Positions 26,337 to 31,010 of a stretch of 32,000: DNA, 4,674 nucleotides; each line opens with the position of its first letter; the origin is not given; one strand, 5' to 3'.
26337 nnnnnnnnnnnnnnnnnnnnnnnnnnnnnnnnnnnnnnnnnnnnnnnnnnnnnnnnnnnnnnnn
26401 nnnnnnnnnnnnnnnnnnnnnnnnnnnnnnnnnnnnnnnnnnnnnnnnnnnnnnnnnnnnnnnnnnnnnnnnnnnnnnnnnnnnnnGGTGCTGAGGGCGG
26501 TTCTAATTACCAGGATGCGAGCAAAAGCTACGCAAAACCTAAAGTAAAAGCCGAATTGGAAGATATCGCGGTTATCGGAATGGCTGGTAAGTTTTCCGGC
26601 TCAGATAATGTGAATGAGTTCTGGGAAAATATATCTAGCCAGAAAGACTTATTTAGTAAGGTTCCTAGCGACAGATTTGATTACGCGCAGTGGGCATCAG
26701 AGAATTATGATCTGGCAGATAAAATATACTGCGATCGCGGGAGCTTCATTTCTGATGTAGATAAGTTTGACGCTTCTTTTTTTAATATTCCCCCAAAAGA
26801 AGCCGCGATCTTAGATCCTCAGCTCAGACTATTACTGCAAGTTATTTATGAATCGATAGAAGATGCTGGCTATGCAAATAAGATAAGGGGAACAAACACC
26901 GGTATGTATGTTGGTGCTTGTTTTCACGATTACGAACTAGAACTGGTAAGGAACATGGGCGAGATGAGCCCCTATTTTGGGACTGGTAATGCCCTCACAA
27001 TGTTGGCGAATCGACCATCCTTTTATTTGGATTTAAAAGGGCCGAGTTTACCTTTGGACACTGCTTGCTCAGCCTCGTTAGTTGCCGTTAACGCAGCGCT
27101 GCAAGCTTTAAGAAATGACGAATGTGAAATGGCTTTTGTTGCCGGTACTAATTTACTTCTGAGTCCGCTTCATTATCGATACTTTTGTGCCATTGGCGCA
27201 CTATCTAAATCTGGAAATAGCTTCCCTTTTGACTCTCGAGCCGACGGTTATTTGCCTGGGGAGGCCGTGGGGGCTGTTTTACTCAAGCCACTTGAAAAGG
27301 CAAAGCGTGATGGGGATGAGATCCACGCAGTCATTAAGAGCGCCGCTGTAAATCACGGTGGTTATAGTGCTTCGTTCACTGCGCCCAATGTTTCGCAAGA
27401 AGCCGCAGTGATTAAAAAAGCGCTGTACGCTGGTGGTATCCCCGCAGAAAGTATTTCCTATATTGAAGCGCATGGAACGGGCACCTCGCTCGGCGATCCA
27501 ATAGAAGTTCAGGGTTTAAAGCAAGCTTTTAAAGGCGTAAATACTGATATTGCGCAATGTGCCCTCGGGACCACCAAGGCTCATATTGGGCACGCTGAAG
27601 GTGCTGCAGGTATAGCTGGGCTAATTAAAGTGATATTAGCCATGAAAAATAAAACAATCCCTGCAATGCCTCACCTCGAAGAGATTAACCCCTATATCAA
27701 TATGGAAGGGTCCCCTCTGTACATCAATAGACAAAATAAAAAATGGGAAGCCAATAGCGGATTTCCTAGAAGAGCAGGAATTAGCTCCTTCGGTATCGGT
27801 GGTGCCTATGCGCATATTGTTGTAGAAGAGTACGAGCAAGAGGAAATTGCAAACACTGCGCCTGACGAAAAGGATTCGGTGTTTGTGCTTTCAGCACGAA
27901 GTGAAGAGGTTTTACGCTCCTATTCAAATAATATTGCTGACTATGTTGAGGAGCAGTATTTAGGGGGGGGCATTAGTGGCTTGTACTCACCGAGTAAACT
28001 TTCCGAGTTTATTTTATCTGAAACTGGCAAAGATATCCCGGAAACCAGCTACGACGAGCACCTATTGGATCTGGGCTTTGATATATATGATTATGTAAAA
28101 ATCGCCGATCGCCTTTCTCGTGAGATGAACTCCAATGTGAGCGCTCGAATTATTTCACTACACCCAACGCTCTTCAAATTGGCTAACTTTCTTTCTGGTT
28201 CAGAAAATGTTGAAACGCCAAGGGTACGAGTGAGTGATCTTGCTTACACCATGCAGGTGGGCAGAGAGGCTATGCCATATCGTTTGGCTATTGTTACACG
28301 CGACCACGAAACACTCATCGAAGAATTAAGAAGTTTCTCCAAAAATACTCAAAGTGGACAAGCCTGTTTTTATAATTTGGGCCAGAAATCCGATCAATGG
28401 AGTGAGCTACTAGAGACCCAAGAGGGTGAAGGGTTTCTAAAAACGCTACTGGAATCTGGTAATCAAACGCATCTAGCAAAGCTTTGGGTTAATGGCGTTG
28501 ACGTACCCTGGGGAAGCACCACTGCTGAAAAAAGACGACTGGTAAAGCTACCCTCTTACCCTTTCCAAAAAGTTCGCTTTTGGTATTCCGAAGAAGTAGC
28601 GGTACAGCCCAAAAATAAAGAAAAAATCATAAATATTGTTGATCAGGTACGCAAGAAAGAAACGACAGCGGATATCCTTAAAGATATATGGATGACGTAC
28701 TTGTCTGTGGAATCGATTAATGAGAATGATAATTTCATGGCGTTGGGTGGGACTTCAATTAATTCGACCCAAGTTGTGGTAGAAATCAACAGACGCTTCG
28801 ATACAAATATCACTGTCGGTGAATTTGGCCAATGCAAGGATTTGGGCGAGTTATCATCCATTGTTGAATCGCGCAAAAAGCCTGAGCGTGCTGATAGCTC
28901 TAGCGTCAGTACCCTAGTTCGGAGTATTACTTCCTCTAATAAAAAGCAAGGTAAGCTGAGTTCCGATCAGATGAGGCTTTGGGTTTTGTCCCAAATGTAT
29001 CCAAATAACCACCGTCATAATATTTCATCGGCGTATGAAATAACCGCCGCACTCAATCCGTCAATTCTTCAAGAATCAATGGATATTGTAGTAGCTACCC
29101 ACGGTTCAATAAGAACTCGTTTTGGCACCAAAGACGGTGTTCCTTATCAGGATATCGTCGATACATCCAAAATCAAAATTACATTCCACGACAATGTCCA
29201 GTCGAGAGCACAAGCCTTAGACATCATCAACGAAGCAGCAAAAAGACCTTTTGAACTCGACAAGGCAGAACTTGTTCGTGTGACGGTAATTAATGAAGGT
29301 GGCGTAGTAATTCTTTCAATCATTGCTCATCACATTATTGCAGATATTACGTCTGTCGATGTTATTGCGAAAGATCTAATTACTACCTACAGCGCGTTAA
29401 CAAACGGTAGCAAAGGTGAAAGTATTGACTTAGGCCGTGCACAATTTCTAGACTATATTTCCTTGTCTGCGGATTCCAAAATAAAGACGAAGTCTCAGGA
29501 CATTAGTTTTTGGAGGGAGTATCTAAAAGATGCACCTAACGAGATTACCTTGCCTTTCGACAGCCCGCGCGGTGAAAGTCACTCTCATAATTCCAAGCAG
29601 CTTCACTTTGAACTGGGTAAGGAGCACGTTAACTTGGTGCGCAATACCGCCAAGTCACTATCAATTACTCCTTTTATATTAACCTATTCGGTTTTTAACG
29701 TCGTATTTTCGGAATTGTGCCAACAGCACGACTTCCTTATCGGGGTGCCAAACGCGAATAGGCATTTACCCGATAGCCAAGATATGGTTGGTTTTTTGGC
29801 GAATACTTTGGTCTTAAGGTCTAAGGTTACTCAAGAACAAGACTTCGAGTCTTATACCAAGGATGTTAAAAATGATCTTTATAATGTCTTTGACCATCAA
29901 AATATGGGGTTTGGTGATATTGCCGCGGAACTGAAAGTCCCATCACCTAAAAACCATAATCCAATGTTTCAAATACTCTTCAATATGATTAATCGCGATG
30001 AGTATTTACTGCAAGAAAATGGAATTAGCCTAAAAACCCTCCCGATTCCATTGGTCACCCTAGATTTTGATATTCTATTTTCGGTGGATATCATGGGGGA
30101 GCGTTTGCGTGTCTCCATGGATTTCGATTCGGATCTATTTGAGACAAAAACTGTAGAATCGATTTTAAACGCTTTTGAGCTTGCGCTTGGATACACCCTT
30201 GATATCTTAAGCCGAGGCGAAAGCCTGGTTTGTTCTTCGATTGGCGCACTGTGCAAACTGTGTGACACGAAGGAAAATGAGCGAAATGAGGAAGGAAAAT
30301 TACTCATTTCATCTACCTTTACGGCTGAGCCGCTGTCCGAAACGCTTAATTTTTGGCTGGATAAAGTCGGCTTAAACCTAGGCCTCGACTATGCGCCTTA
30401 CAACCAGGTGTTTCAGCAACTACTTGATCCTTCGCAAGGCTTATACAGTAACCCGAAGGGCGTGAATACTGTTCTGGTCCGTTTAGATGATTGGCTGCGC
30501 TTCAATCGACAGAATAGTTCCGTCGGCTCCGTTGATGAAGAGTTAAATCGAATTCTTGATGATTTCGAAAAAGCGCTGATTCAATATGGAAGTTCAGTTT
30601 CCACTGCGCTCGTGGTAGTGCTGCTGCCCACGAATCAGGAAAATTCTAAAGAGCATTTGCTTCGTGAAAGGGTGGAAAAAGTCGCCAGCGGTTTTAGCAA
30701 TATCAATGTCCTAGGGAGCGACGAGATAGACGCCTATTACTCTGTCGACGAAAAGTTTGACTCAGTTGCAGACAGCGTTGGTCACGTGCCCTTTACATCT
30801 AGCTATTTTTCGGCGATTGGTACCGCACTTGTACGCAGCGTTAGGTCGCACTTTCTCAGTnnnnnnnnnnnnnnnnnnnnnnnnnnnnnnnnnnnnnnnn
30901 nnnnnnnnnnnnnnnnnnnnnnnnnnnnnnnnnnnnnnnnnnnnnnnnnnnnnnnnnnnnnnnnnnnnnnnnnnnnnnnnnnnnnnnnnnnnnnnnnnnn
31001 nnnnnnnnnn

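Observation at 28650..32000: A condensation domain is followed by an FkbH-like glycerate-loading domain instead of an A domain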

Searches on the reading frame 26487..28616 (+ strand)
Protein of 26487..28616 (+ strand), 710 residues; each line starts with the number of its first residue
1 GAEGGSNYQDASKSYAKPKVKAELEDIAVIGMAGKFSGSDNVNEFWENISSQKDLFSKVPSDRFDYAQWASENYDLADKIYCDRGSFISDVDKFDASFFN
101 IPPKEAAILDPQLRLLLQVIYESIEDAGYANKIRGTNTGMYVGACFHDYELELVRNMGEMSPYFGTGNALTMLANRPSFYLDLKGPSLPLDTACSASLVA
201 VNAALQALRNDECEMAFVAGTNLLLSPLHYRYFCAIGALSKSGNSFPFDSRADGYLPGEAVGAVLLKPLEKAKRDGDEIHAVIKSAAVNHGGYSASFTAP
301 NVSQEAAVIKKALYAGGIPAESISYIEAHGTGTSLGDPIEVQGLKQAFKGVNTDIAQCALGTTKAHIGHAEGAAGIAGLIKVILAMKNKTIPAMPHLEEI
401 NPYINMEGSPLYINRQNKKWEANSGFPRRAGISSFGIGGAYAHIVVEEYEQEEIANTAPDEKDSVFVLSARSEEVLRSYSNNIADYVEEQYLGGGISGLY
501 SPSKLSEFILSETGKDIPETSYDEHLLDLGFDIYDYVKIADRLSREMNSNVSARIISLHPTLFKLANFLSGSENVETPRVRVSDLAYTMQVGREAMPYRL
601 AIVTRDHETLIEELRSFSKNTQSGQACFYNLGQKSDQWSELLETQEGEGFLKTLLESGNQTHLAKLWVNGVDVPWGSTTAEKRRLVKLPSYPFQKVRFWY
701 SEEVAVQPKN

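Call 63: find_homologous_proteins(query=window:26487-28616:+, max_evalue=1e-50)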
Query window:26487-28616:+ (710 aa): 5594 proteins with E <= 1e-50 among 8000 candidates; the best 120 are listed.
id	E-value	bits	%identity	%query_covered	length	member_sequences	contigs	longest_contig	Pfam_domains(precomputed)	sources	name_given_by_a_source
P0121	1.8e-232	791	46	57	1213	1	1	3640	PF22336.3,PF00109.33,PF22621.3,PF00550.32,PF00108.30,PF02801.29,PF23297.2,PF16197.12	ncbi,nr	ncbi:MAG: hypothetical protein K0Q87_4852, partial [Neobacillus sp.]|nr:hypothetical protein [Neobac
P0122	2.8e-232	791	42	65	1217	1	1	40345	PF22336.3,PF00109.33,PF22621.3,PF00550.32,PF00108.30,PF02801.29,PF16197.12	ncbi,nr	ncbi:MAG TPA: beta-ketoacyl synthase N-terminal-like domain-containing protein, partial [Blastocatel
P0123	3.2e-229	781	43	68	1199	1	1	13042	PF22336.3,PF00109.33,PF22621.3,PF00550.32,PF00108.30,PF02801.29,PF16197.12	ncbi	ncbi:MAG: beta-ketoacyl synthase N-terminal-like domain-containing protein [bacterium]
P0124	7.7e-198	677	41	59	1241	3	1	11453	PF22336.3,PF00109.33,PF22621.3,PF00550.32,PF00108.30,PF02801.29,PF16197.12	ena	-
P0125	6.7e-196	671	57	65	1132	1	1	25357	PF22336.3,PF00109.33,PF21089.4,PF22621.3,PF00550.32,PF14765.13,PF02801.29,PF16197.12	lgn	-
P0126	6.1e-189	648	56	65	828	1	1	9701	PF22336.3,PF00109.33,PF22621.3,PF00550.32,PF14765.13,PF02801.29,PF16197.12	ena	-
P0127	5.6e-188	644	51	46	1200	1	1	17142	PF22336.3,PF00109.33,PF22621.3,PF00550.32,PF00108.30,PF02801.29,PF16197.12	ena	-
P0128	2.2e-185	636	59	66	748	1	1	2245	PF22336.3,PF00109.33,PF22621.3,PF00550.32,PF14765.13,PF02801.29,PF16197.12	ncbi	ncbi:MAG: beta-ketoacyl synthase N-terminal-like domain-containing protein, partial [Parcubacteria g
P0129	1.0e-181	624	44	96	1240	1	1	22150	PF22336.3,PF00109.33,PF21089.4,PF22621.3,PF00550.32,PF14765.13,PF02801.29,PF23297.2,PF16197.12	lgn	-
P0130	1.2e-177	610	56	65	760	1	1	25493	PF22336.3,PF00109.33,PF22621.3,PF02801.29,PF16197.12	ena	-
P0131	6.4e-177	608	53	66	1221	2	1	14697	PF22336.3,PF00109.33,PF21089.4,PF22621.3,PF00550.32,PF14765.13,PF02801.29,PF23297.2,PF16197.12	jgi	jgi:acyl transferase domain-containing protein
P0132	5.9e-176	605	46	56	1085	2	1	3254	PF22336.3,PF00109.33,PF22621.3,PF00550.32,PF00108.30,PF02801.29,PF23297.2,PF16197.12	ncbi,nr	ncbi:MAG: 6-methylsalicylic acid synthase, partial [Candidatus Competibacteraceae bacterium]|nr:6-me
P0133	1.4e-175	603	44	97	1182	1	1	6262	PF22336.3,PF00109.33,PF21089.4,PF22621.3,PF00550.32,PF14765.13,PF02801.29,PF16197.12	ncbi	ncbi:beta-ketoacyl synthase N-terminal-like domain-containing protein, partial [Thermoflavimicrobium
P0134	1.6e-175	603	54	65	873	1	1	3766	PF22336.3,PF00109.33,PF22621.3,PF00550.32,PF02801.29,PF16197.12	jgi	jgi:acyl transferase domain-containing protein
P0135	4.2e-173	595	53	66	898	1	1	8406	PF22336.3,PF00109.33,PF22621.3,PF00550.32,PF02801.29,PF16197.12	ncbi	-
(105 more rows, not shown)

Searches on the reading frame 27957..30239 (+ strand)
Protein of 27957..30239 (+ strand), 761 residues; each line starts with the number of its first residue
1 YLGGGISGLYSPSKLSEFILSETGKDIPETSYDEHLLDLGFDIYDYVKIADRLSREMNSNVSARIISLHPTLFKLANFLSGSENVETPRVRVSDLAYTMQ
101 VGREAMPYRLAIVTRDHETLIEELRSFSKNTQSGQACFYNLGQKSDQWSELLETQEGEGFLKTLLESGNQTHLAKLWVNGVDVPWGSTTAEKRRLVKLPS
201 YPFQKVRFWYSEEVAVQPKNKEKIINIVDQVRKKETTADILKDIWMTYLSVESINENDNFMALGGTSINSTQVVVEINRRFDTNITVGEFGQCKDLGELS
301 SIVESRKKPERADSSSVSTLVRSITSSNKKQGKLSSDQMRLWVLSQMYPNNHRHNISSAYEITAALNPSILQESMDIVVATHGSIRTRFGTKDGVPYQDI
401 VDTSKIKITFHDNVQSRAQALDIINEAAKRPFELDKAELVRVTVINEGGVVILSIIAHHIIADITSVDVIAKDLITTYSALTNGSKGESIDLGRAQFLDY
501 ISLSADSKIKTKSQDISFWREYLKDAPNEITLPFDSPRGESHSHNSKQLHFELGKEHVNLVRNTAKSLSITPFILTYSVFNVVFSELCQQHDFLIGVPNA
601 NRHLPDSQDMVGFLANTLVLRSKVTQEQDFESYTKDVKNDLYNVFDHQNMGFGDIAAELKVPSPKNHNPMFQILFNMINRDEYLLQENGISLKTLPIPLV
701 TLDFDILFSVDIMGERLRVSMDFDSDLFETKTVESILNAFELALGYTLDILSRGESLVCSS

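Call 40: find_homologous_proteins(query=window:27957-30239:+, max_evalue=1e-30)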
Query window:27957-30239:+: 8000 candidates shared short words with the query, none scored E <= 1e-30.

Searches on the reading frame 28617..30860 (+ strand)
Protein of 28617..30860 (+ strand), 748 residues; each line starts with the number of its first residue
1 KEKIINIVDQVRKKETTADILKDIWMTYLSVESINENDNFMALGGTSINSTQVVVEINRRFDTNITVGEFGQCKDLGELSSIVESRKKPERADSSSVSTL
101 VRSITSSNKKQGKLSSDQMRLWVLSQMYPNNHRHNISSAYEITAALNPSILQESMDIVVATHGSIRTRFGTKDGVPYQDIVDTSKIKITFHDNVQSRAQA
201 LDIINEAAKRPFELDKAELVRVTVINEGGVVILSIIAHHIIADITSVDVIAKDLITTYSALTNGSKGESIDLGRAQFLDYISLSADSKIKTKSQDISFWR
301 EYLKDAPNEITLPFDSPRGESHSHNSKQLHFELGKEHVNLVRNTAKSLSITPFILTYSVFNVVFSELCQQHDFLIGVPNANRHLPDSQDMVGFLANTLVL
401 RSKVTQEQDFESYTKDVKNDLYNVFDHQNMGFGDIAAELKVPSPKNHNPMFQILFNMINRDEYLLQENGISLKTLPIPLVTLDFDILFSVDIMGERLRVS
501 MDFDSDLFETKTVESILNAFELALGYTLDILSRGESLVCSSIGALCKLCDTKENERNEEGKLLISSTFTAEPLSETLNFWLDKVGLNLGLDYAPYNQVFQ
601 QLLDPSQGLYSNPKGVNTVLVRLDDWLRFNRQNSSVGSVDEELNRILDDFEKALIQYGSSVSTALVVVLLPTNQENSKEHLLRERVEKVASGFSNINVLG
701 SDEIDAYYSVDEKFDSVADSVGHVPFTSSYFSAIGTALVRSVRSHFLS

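Call 39: find_related_loci(query=window:28617-30860:+, collection=metagenome_contigs, flank=10000)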
Query window:28617-30860:+ (748 aa) in metagenome_contigs; peptide patterns used: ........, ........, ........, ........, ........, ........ (x = any residue, [..] = any of these).
163 stretches matched a pattern; 9 encode a relative of the query (tblastn E <= 1e-3); 9 distinct loci.
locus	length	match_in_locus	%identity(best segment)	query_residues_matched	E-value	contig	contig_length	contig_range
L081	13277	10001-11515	26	19-525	4e-53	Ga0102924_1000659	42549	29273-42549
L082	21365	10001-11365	27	94-535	4e-45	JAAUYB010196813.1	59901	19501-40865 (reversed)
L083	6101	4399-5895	24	17-520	8e-44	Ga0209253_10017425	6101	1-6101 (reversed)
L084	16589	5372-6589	25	118-521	2e-34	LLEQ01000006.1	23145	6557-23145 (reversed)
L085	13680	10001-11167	23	24-438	1e-24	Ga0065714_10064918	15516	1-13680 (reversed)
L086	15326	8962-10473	23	7-520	2e-31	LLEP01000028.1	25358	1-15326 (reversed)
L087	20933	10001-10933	19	114-432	1e-11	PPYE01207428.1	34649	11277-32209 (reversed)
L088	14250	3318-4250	18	114-432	2e-11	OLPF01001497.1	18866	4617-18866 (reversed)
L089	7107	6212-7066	19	114-406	2e-10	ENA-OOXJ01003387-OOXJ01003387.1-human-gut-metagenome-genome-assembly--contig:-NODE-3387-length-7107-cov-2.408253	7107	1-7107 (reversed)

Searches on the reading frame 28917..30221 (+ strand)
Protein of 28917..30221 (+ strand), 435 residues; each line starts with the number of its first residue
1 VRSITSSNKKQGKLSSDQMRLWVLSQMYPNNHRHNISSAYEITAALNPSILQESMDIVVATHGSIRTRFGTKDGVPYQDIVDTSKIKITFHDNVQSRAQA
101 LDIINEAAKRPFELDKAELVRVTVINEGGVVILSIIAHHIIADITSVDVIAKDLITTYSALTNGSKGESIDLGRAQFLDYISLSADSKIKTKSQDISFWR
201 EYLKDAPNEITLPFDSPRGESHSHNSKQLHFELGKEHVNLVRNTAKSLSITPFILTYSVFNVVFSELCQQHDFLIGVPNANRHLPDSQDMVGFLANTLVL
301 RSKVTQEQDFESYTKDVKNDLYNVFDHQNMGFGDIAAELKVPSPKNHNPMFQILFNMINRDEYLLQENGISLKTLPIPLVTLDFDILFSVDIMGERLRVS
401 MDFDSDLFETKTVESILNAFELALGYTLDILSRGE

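Call 27: search_solved_structures(query=window:28917-30221:+, max_evalue=0.00001, show_alignments=1)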
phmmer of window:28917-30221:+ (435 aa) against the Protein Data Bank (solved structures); distinct sequences matched with E-value up to 0.00001: 41.
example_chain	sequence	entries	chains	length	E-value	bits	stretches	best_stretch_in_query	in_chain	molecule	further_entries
8fx6_A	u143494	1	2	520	1.2e-36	129.8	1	14-420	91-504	PCP-C didomain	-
7kvw_A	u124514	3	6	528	1.3e-36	129.7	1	14-420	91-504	PCP-C didomain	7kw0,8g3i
8fx7_A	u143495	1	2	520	1.1e-35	126.7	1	14-420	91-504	PCP-C didomain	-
7kw2_A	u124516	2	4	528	1.1e-35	126.7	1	14-420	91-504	PCP-C didomain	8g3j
6p1j_A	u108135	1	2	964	9.4e-34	120.3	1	8-415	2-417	Txo2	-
2jgp_A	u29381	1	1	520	1.1e-33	120.1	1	13-419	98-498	TYROCIDINE SYNTHETASE 3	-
6oyf_A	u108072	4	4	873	5e-32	114.6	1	13-415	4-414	Txo1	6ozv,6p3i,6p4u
8z0q_C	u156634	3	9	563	2e-30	109.4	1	10-423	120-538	Special condensation domain in NRPS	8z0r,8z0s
4zxh_A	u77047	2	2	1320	2.7e-26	95.8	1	13-353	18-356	ABBFA_003403 | Tyrocidine synthetase 3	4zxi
5u89_A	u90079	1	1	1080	3.5e-25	92.1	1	12-415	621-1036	Amino acid adenylation domain protein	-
9x29_A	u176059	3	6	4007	3.3e-24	88.9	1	14-396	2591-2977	PKS-NRPS hybrid synthetase psoA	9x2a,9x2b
9x2c_A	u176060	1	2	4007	4.6e-24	88.4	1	14-396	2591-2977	PKS-NRPS hybrid synthetase psoA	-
8xjz_C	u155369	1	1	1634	1.1e-22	83.8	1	14-417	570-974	Peptide synthetase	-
9uay_A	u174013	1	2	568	1e-17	67.5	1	14-426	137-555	CmnI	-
8qnf_A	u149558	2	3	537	1.5e-17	67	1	15-416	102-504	Condensation domain TomBC from the Tomaymycin non-ribosomal peptide synthetase | Tomaymycin non-ribosomal peptide synthetase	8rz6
4znm_A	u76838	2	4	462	1.4e-12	50.6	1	32-328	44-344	C-domain type II peptide synthetase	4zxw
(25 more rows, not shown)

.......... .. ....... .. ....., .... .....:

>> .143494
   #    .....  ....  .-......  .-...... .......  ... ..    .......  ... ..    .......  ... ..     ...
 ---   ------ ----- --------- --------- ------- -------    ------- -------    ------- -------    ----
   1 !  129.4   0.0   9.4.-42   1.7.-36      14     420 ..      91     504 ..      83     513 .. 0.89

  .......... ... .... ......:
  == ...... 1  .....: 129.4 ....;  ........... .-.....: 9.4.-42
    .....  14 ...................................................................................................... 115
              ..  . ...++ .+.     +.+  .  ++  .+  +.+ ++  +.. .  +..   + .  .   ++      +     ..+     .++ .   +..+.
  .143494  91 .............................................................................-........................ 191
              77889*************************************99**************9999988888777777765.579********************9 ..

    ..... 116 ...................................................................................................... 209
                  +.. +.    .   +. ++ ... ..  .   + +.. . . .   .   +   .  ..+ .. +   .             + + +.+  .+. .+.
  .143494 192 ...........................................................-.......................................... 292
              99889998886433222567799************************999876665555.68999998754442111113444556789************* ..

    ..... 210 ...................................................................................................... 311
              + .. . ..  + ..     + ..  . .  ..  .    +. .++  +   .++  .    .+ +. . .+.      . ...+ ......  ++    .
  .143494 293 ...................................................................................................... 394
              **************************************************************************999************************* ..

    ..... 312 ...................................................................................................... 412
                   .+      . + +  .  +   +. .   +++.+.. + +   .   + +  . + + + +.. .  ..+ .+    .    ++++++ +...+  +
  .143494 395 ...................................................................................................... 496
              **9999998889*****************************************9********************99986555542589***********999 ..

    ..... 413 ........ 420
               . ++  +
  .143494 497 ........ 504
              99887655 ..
